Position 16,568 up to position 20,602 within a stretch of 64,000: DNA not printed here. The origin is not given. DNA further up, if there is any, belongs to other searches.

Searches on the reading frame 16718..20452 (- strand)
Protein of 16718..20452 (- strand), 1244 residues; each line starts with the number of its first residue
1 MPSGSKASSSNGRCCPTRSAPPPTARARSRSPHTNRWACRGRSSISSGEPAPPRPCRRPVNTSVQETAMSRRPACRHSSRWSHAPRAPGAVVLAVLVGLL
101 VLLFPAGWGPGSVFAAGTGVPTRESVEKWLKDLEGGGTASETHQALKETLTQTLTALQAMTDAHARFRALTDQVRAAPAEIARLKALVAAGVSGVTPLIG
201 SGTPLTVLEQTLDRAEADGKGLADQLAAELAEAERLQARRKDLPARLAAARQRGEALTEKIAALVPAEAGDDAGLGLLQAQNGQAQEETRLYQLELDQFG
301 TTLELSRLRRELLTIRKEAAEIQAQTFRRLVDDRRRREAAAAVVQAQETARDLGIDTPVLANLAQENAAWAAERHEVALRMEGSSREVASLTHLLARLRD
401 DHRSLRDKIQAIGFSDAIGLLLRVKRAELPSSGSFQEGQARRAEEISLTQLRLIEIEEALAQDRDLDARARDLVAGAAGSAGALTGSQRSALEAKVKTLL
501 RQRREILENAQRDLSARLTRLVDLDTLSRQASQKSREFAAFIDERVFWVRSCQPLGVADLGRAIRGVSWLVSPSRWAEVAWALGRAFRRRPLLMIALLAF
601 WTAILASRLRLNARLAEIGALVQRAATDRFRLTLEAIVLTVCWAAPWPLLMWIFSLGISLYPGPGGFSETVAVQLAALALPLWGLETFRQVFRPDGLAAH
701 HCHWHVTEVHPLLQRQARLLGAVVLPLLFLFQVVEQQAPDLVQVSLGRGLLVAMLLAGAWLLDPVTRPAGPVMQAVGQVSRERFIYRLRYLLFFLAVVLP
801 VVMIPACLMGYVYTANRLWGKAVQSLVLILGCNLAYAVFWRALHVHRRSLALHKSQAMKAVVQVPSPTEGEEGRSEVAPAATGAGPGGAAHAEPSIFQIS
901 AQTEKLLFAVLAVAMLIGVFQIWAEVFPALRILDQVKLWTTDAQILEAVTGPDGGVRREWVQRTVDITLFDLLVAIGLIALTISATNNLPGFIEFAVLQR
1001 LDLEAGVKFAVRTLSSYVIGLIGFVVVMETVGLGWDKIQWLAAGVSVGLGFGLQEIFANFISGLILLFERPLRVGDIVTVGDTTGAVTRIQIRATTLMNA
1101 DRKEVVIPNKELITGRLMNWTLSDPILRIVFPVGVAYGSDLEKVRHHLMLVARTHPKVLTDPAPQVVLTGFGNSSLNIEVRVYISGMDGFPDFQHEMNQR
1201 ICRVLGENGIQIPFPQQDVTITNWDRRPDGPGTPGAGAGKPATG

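Call 99: search_protein_families(library=pfam, proteins=[window:16718-20452:-], max_evalue=0.001)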
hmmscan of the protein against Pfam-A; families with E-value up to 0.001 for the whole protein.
window:16718-20452:- (1244 aa): 5 families
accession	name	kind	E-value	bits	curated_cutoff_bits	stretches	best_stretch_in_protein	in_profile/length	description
PF12794.12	MscS_TM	-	9.6e-70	235.6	28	1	591-939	1-339/339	Mechanosensitive ion channel inner membrane domain 1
PF00924.24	MS_channel_2nd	-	8.1e-22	77.6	20.2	1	1056-1121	2-67/68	Mechanosensitive ion channel, beta-domain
PF21082.3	MS_channel_3rd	-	1.3e-21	77.3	21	1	1129-1212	1-88/88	Mechanosensitive ion channel MscS, C-terminal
PF12795.12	MscS_porin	-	2.9e-19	70.1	34.4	1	134-360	6-236/238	Mechanosensitive ion channel porin domain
PF21088.3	MS_channel_1st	-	0.00014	22.3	23.1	1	1013-1054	1-42/42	Mechanosensitive ion channel, transmembrane helices 2/3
